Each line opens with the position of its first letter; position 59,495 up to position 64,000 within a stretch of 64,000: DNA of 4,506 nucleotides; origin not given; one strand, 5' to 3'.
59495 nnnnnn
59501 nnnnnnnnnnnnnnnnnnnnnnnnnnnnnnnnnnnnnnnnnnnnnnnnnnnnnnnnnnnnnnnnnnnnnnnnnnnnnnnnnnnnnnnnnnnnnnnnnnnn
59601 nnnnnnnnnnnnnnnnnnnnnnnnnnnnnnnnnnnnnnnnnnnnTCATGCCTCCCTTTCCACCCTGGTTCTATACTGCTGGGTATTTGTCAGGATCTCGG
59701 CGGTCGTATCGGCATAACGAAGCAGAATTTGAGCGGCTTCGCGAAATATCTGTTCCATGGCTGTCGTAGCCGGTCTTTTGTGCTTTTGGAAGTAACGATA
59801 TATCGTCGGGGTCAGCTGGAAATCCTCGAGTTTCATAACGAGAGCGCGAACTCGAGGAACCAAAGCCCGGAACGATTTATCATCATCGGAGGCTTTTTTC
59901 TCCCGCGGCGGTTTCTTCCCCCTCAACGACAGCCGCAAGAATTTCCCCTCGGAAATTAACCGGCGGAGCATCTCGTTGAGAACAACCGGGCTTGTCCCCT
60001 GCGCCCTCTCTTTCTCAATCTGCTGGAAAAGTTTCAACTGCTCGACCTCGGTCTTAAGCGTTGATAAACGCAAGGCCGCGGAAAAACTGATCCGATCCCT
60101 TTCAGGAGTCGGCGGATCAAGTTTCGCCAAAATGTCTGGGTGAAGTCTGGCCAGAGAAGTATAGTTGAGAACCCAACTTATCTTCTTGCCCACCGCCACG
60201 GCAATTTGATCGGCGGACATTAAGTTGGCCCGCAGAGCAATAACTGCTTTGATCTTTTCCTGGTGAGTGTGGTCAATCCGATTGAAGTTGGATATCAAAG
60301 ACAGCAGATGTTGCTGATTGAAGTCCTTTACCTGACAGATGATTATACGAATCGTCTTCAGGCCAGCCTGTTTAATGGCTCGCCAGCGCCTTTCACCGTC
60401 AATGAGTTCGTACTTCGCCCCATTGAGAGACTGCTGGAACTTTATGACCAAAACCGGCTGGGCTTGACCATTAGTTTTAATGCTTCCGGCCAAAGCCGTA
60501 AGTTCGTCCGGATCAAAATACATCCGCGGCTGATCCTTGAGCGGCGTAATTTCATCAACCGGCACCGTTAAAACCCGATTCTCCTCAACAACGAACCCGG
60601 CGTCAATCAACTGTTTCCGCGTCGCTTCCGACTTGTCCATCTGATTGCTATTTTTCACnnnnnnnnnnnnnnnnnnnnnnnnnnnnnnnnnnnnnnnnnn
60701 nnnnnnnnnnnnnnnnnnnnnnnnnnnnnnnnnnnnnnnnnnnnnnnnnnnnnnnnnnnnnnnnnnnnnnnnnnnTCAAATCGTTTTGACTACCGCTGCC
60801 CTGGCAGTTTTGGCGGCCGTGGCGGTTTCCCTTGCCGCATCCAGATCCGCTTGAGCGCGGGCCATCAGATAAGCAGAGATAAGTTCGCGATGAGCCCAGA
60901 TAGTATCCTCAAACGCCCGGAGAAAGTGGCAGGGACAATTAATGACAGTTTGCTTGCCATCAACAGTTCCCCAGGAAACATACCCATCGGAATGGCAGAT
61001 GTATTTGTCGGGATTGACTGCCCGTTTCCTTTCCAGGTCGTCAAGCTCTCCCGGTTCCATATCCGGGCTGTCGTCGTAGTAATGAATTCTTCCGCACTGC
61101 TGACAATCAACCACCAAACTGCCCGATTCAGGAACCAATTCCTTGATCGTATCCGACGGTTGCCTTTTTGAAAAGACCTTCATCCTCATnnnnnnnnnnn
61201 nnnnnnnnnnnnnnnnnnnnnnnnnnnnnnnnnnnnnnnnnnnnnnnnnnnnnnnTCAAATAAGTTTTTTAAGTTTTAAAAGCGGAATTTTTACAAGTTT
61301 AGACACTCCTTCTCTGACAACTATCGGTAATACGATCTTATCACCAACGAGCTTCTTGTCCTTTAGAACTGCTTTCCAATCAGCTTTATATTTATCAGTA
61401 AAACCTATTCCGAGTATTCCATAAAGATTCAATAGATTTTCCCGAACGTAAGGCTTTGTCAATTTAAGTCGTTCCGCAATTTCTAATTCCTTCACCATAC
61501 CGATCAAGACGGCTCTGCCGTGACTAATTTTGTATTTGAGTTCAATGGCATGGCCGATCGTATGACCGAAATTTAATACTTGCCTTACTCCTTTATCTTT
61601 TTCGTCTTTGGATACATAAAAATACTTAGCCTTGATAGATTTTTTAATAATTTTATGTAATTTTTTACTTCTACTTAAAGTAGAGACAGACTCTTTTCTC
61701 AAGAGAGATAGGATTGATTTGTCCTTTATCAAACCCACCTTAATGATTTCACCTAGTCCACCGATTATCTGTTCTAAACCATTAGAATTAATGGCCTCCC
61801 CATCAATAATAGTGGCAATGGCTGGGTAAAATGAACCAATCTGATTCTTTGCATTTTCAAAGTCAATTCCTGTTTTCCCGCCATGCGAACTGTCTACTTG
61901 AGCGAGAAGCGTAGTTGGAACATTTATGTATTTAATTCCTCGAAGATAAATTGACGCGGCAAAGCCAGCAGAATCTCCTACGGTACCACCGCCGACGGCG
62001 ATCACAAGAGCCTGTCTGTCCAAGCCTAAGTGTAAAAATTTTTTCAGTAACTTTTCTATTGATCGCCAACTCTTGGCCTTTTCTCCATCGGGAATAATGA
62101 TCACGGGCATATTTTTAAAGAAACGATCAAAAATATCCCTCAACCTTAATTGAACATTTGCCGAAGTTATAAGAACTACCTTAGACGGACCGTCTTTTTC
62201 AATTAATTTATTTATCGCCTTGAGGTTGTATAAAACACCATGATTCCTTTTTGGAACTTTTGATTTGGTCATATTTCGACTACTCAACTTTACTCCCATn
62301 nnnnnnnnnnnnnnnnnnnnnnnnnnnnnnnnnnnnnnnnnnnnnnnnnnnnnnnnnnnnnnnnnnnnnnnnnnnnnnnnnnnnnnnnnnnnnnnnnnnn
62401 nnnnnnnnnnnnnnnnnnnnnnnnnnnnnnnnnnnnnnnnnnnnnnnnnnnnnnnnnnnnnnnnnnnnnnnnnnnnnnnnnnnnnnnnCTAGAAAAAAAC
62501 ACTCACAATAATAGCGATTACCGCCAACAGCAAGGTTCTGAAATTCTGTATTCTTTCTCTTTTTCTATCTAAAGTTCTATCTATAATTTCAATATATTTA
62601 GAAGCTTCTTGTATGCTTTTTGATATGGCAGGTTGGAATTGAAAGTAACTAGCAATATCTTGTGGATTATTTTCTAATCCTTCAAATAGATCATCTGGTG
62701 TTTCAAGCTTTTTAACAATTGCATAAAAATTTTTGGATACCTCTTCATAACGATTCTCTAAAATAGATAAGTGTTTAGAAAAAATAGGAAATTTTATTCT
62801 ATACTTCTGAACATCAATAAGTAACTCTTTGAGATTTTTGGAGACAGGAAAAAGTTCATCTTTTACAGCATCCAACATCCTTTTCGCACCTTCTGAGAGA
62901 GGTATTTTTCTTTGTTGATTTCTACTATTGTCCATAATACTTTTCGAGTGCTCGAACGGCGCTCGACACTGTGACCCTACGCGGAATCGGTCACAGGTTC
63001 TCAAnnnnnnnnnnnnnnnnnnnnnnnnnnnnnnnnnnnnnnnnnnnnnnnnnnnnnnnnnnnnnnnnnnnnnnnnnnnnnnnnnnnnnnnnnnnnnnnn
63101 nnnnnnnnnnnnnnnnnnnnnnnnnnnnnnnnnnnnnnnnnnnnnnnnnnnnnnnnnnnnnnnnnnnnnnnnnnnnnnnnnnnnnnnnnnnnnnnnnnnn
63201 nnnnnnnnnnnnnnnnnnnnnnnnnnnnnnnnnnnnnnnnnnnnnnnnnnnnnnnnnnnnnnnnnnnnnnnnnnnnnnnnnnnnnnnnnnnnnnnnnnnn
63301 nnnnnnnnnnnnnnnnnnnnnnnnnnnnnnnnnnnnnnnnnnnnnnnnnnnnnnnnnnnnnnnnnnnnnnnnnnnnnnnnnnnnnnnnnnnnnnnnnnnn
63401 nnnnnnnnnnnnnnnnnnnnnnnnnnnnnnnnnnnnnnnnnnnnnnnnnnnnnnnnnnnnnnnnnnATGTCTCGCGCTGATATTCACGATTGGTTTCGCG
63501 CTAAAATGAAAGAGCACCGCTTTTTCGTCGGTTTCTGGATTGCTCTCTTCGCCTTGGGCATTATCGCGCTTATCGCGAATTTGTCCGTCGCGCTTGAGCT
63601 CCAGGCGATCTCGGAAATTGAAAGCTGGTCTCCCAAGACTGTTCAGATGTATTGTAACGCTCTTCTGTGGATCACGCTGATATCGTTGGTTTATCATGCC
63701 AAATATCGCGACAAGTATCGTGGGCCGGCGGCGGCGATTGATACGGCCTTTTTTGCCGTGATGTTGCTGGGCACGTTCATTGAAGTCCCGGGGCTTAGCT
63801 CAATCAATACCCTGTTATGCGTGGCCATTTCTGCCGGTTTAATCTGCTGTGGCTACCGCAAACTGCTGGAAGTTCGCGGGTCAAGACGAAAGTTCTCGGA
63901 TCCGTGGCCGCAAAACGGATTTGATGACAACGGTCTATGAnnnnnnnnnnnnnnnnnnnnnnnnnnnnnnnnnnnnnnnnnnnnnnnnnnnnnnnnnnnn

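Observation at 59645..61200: GC-richer islet encoding a ParB/Srx-like nuclease-domain protein and a Cys-rich zinc-ribbon protein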

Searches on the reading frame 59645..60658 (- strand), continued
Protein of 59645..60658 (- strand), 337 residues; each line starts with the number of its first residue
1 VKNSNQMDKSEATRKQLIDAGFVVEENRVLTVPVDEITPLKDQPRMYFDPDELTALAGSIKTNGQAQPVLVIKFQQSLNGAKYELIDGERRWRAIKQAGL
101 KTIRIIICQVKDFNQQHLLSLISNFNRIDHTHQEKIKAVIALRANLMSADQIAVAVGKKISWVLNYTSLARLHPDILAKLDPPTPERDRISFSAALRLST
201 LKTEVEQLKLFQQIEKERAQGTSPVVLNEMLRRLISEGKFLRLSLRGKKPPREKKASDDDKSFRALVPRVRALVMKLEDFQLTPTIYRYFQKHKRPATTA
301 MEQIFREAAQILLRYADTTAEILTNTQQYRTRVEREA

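Call 73: find_encoding_contigs(protein=P0015, flank=10000, max_places=2)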
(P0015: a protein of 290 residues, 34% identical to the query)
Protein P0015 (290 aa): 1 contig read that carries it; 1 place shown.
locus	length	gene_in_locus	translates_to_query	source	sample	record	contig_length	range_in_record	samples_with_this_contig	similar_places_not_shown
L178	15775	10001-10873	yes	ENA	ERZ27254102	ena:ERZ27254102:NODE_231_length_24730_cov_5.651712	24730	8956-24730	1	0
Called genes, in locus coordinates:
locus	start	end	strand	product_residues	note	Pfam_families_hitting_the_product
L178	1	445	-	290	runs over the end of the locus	PF13730:HTH_36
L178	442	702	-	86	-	-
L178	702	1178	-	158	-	-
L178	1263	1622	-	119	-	-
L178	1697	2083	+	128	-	-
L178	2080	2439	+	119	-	-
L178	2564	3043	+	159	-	-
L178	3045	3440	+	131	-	-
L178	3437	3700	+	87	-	-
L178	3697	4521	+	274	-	-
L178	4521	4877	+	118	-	-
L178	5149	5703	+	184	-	-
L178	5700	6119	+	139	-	-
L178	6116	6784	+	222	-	-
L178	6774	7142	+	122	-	-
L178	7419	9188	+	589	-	PF02195:ParB_N (weak), PF08281:Sigma70_r4_2 (faint), PF17762:HTH_ParB (faint)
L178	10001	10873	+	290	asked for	PF02195:ParB_N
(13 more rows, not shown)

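Call 78: fold_search(model_id=the predicted structure, library=viral)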
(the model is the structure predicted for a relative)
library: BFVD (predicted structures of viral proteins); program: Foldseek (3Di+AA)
matches with E <= 10: 523; with E <= 0.001: 129
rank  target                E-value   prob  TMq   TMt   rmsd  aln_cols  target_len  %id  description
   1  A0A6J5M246            1.2e-12  1.00  0.46  0.30   5.0       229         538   24  ParB/RepB/Spo0J partition protein family [uncultured Caudovirales phage]
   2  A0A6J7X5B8            1.9e-12  1.00  0.50  0.52  14.4       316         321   21  Spo0J Stage 0 sporulation protein J (Antagonist of Soj) containing ParB-like nuclease domain [uncultured Caudovirales phage]
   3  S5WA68                2.2e-11  1.00  0.49  0.25  19.6       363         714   16  (no name in the UniProt tables at hand)
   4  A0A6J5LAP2            1.0e-10  1.00  0.49  0.52  11.4       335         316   16  Spo0J Stage 0 sporulation protein J (Antagonist of Soj) containing ParB-like nuclease domain [uncultured Caudovirales phage]
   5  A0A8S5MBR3            1.3e-10  1.00  0.48  0.45   8.8       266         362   18  Chromosome partitioning protein [Myoviridae sp. ct9Fw19]
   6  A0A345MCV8            2.4e-10  1.00  0.49  0.47  16.6       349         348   16  (no name in the UniProt tables at hand)
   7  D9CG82                8.8e-10  1.00  0.42  0.54  15.6       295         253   15  (no name in the UniProt tables at hand)
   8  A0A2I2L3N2            9.3e-10  1.00  0.41  0.48   5.5       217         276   18  ParB/Sulfiredoxin [Orpheovirus IHUMI-LCC2]
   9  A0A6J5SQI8            9.8e-10  1.00  0.49  0.57   2.8       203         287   18  Spo0J Stage 0 sporulation protein J (Antagonist of Soj) containing ParB-like nuclease domain [uncultured Caudovirales phage]
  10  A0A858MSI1            1.0e-09  1.00  0.48  0.62   8.7       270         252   18  (no name in the UniProt tables at hand)
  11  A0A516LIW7            1.8e-09  1.00  0.43  0.29   4.1       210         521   19  (no name in the UniProt tables at hand)
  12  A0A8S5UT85            2.0e-09  1.00  0.46  0.35  10.1       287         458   19  Chromosome partitioning protein [Siphoviridae sp. ct4fm14]
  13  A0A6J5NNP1            2.6e-09  1.00  0.41  0.29   3.8       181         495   23  ParB/RepB/Spo0J partition protein family [uncultured Caudovirales phage]
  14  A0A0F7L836            4.5e-09  1.00  0.27  0.17  14.2       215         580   17  Chromosome partitioning protein ParB [uncultured marine virus]
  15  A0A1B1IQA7            4.8e-09  1.00  0.35  0.35  19.0       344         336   15  (no name in the UniProt tables at hand)
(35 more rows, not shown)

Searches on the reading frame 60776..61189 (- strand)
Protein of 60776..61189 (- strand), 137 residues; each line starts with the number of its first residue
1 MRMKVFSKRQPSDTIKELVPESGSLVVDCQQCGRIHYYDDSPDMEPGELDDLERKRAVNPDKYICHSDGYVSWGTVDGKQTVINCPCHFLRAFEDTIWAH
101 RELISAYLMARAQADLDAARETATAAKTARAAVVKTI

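Call 4: search_protein_families(library=pfam, proteins=[window:60776-61189:-], max_evalue=1)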
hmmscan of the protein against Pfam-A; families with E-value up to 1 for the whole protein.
window:60776-61189:- (137 aa): 2 families
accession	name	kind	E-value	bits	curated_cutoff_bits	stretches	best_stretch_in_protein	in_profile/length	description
PF03050.20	DDE_Tnp_IS66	-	0.061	13.2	23.1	1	64-124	129-190/284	Transposase IS66 family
PF17252.7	DUF5319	-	0.15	12.7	27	1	24-74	59-109/121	Family of unknown function (DUF5319)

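Call 7: search_protein_families(library=padloc, proteins=[window:60776-61189:-], max_evalue=1)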
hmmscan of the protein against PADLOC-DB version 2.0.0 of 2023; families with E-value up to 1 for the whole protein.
window:60776-61189:- (137 aa): 0 families

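Call 8: search_protein_families(library=phrogs, proteins=[window:60776-61189:-], max_evalue=0.1)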
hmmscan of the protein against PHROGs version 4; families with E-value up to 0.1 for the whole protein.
window:60776-61189:- (137 aa): 0 families

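Call 9: search_protein_families(library=ncbifam, proteins=[window:60776-61189:-], max_evalue=0.1)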
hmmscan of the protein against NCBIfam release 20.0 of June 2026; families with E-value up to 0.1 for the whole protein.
window:60776-61189:- (137 aa): 1 family
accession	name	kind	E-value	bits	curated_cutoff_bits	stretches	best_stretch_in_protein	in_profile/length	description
NF033517.1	transpos_IS66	equivalog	0.066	12.3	180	1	64-132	206-273/387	IS66 family transposase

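Call 14: find_homologous_proteins(query=window:60776-61189:-, max_evalue=0.01)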
Query window:60776-61189:- (137 aa): 1 proteins with E <= 0.01 among 20 candidates.
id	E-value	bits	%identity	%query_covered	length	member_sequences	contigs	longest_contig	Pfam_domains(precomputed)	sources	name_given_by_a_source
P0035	9.1e-87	306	100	99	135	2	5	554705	-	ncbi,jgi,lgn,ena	-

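Call 15: find_encoding_contigs(protein=P0035, flank=10000, max_places=10)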
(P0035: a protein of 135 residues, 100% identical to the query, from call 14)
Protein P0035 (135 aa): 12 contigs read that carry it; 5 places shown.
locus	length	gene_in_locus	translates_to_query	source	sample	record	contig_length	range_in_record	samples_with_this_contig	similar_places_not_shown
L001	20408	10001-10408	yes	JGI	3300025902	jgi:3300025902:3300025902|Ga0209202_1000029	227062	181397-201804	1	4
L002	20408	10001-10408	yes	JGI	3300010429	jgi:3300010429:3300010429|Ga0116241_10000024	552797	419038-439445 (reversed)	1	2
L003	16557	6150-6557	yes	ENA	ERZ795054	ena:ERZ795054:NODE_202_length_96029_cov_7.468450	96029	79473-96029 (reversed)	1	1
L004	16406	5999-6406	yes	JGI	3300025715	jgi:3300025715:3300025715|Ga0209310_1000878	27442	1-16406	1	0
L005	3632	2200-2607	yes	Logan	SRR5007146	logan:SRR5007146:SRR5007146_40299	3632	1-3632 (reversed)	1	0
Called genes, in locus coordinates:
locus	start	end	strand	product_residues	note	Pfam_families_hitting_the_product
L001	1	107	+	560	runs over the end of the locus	PF03023:MurJ, PF13440:Polysacc_synt_3 (weak)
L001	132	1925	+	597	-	PF00009:GTP_EFTU, PF14492:EFG_III, PF00679:EFG_C, PF06421:LepA_C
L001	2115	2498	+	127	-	PF04977:DivIC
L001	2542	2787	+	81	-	PF00462:Glutaredoxin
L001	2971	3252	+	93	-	-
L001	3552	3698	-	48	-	-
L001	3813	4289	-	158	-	PF00011:HSP20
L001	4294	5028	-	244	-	PF13367:PrsW-protease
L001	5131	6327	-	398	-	PF00814:TsaD, PF22521:HypF_C_2 (weak)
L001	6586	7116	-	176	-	-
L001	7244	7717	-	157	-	-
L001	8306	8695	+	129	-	-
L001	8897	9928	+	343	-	PF00465:Fe-ADH (weak), PF13685:Fe-ADH_2 (weak), PF01761:DHQ_synthase, PF24621:DHQS_C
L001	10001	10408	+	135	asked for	-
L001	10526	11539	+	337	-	PF02195:ParB_N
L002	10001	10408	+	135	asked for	-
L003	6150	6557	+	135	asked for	-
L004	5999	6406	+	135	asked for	-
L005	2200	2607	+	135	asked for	-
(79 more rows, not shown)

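Call 49: search_dna_similar(query=window:60776-61189:-, collection=phages, mode=protein, max_evalue=1, max_rows=8)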
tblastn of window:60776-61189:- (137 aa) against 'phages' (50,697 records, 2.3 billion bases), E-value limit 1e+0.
Records with a match: 2; places in all: 2; records where one place covers at least 80% of the query: 0.
Best place of each record, by identity: <60% 2.
By first word of the organism name: Vibrio 2.
By host as written in the record: Vibrio Parahaemolyticus 2.
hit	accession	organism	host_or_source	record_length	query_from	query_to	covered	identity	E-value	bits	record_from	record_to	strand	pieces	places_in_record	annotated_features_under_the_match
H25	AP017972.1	Vibrio phage pTD1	Vibrio Parahaemolyticus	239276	1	73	53%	30.0%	5e-1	35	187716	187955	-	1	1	phage protein (x2)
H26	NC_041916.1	Vibrio phage pTD1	Vibrio Parahaemolyticus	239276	1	73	53%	30.0%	5e-1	35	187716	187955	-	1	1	virion structural protein | phage protein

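Call 59: predict_structure(protein=window:60776-61183:-)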
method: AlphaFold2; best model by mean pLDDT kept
length: 135 residues; sequences in the alignment: 1
mean_pLDDT: 54.2   pTM: 0.29
mean pLDDT of the five models: 54.2, 51.4, 49.5, 46.6, 43.5
residues with pLDDT >= 90: 7; 70-90: 32; 50-70: 11; < 50: 85
segments of 3 or more residues with pLDDT < 50: 1-26, 32-70, 72-89
pLDDT, mean of each block of 10 residues (from residue 1): 31 34 47 43 41 41 41 40 45 67 84 91 86 79
secondary structure, 60 per line:
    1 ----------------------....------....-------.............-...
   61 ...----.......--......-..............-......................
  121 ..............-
elements in order: E23-26 E33-36 H44-56 E61-63 E68-74 E77-82 H84-97 H99-134

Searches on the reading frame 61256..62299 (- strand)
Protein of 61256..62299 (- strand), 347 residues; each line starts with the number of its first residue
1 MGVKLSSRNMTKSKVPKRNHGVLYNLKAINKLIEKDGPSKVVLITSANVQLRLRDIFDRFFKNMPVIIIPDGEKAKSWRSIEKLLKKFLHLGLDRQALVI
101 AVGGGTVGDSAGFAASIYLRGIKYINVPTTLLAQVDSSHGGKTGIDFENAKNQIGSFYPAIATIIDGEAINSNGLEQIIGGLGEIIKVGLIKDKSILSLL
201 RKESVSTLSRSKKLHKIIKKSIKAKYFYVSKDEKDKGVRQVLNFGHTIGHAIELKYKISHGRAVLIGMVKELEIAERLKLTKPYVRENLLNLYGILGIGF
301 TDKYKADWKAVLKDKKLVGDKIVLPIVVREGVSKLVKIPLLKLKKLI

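Call 4: search_protein_families(library=pfam, proteins=[window:61256-62299:-], max_evalue=1)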
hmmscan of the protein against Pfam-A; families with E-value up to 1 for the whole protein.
window:61256-62299:- (347 aa): 6 families
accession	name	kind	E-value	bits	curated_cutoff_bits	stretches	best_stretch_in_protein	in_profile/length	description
PF01761.26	DHQ_synthase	-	3.4e-38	130.3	24.2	1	67-172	2-107/115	3-dehydroquinate synthase N-terminal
PF24621.2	DHQS_C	-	1.3e-33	116.4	27.6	1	181-316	1-143/144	3-dehydroquinate synthase C-terminal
PF13685.12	Fe-ADH_2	-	6.2e-07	30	28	1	26-131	7-108/149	Iron-containing alcohol dehydrogenase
PF00465.25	Fe-ADH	-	4.6e-06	26.8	31.3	1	26-130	11-130/168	Iron-containing alcohol dehydrogenase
PF06806.18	DUF1233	-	0.014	15.5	22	1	9-35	42-68/70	Putative excisionase (DUF1233)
PF22720.1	SNaCT14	-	0.044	14.5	27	1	209-279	77-138/186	Short NACHT-associated C-Terminal domain, family 14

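Call 9: search_protein_families(library=ncbifam, proteins=[window:61256-62299:-], max_evalue=0.1)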
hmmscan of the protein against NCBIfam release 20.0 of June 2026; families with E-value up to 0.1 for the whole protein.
window:61256-62299:- (347 aa): 6 families
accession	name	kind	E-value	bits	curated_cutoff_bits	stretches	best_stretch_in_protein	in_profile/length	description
TIGR01357.1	aroB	equivalog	5.5e-86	288.9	305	1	28-331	12-326/344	3-dehydroquinate synthase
TIGR04425.1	P_lya_rel_AroB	hypoth_equivalog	3e-63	214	400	1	27-326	15-319/348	AroB-related putative sugar phosphate phospholyase (cyclizing)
NF010627.0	PRK14021.1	equivalog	2.1e-50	171.7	565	1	35-335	206-522/542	bifunctional shikimate kinase/3-dehydroquinate synthase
NF004852.0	PRK06203.1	equivalog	1.4e-47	162.5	333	1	65-299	90-330/407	3-dehydroquinate synthase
NF010556.0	PRK13951.1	equivalog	5.9e-45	154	560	1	52-338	195-482/492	bifunctional shikimate kinase AroK/3-dehydroquinate synthase AroB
NF002022.0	PRK00843.1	equivalog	5.6e-06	25.6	413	1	20-220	18-206/350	NAD(P)-dependent glycerol-1-phosphate dehydrogenase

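Call 62: find_encoding_contigs(protein=window:61256-62287:-, flank=6000, max_places=10)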
Protein window:61256-62287:- (343 aa): 7 contigs read that carry it; 2 places shown.
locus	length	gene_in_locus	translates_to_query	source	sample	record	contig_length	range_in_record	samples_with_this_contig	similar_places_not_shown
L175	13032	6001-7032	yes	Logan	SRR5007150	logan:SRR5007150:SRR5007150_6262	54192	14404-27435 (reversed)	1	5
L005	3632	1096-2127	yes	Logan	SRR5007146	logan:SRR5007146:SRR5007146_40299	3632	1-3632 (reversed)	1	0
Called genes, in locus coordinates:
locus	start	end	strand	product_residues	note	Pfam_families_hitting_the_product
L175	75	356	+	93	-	-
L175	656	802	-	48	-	-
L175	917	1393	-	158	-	PF00011:HSP20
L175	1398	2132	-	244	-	PF13367:PrsW-protease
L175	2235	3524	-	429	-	PF00814:TsaD, PF22521:HypF_C_2 (weak)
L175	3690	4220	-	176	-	-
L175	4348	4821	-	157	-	-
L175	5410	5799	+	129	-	-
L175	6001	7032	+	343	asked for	PF00465:Fe-ADH (weak), PF13685:Fe-ADH_2 (weak), PF01761:DHQ_synthase, PF24621:DHQS_C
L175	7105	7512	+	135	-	-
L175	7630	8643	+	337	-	PF02195:ParB_N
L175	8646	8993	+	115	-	PF12961:DUF3850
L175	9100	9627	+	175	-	PF03167:UDG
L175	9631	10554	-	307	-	PF00890:FAD_binding_2 (faint), PF01134:GIDA (faint), PF01266:DAO (faint), PF03486:HI0933_like (faint), PF07992:Pyr_redox_2, PF12831:FAD_oxidored (weak), PF13738:Pyr_redox_3, PF00070:Pyr_redox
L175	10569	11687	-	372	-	PF00091:Tubulin, PF12327:FtsZ_C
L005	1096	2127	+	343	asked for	PF00465:Fe-ADH (weak), PF13685:Fe-ADH_2 (weak), PF01761:DHQ_synthase, PF24621:DHQS_C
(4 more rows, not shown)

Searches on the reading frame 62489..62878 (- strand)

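Call 53: search_protein_families(library=pfam, proteins=[window:62489-62878:-], max_evalue=0.01)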
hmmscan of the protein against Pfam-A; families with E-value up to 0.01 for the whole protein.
window:62489-62878:- (129 aa): 1 family
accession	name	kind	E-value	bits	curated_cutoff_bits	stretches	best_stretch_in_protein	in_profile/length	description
PF17919.7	RT_RNaseH_2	-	0.0069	16.8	29.8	0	32-67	60-95/100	RNase H-like domain found in reverse transcriptase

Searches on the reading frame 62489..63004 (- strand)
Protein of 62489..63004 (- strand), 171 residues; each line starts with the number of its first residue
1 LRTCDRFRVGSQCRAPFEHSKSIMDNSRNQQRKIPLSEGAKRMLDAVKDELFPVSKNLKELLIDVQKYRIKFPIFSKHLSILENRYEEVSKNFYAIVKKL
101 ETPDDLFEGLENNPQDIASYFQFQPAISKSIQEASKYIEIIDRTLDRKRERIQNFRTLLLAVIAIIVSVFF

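Call 4: search_protein_families(library=pfam, proteins=[window:62489-63004:-], max_evalue=1)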
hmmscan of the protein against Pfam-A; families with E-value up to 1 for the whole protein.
window:62489-63004:- (171 aa): 3 families
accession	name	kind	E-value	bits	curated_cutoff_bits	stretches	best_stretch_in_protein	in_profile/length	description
PF05557.18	MAD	-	0.0065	15.3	30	1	21-158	83-219/661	Mitotic checkpoint protein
PF17919.7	RT_RNaseH_2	-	0.015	15.8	29.8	1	74-109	60-95/100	RNase H-like domain found in reverse transcriptase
PF07544.18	Med9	-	0.062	13.8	26.9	1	125-157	46-78/80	RNA polymerase II transcription mediator complex subunit 9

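Call 7: search_protein_families(library=padloc, proteins=[window:62489-63004:-], max_evalue=1)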
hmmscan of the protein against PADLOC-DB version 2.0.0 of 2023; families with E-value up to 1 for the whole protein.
window:62489-63004:- (171 aa): 0 families

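Call 8: search_protein_families(library=phrogs, proteins=[window:62489-63004:-], max_evalue=0.1)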
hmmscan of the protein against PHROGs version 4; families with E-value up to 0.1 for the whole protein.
window:62489-63004:- (171 aa): 1 family
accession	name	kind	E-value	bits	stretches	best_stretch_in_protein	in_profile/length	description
phrog_9094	-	unknown function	0.042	14.8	1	89-148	141-199/210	-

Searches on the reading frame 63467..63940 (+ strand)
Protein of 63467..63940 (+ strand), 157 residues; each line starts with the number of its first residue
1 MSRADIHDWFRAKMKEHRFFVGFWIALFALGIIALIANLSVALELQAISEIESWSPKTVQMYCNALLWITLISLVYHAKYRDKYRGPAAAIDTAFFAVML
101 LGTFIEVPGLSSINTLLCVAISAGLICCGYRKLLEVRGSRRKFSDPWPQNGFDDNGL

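Call 4: search_protein_families(library=pfam, proteins=[window:63467-63940:+], max_evalue=1)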
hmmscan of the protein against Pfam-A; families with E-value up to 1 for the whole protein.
window:63467-63940:+ (157 aa): 0 families

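Call 7: search_protein_families(library=padloc, proteins=[window:63467-63940:+], max_evalue=1)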
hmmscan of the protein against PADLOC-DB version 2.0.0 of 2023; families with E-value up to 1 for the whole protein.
window:63467-63940:+ (157 aa): 0 families

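Call 8: search_protein_families(library=phrogs, proteins=[window:63467-63940:+], max_evalue=0.1)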
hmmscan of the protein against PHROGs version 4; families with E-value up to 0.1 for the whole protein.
window:63467-63940:+ (157 aa): 1 family
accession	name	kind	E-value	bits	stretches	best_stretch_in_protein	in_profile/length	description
phrog_15316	-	unknown function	0.043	15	1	20-76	85-139/155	-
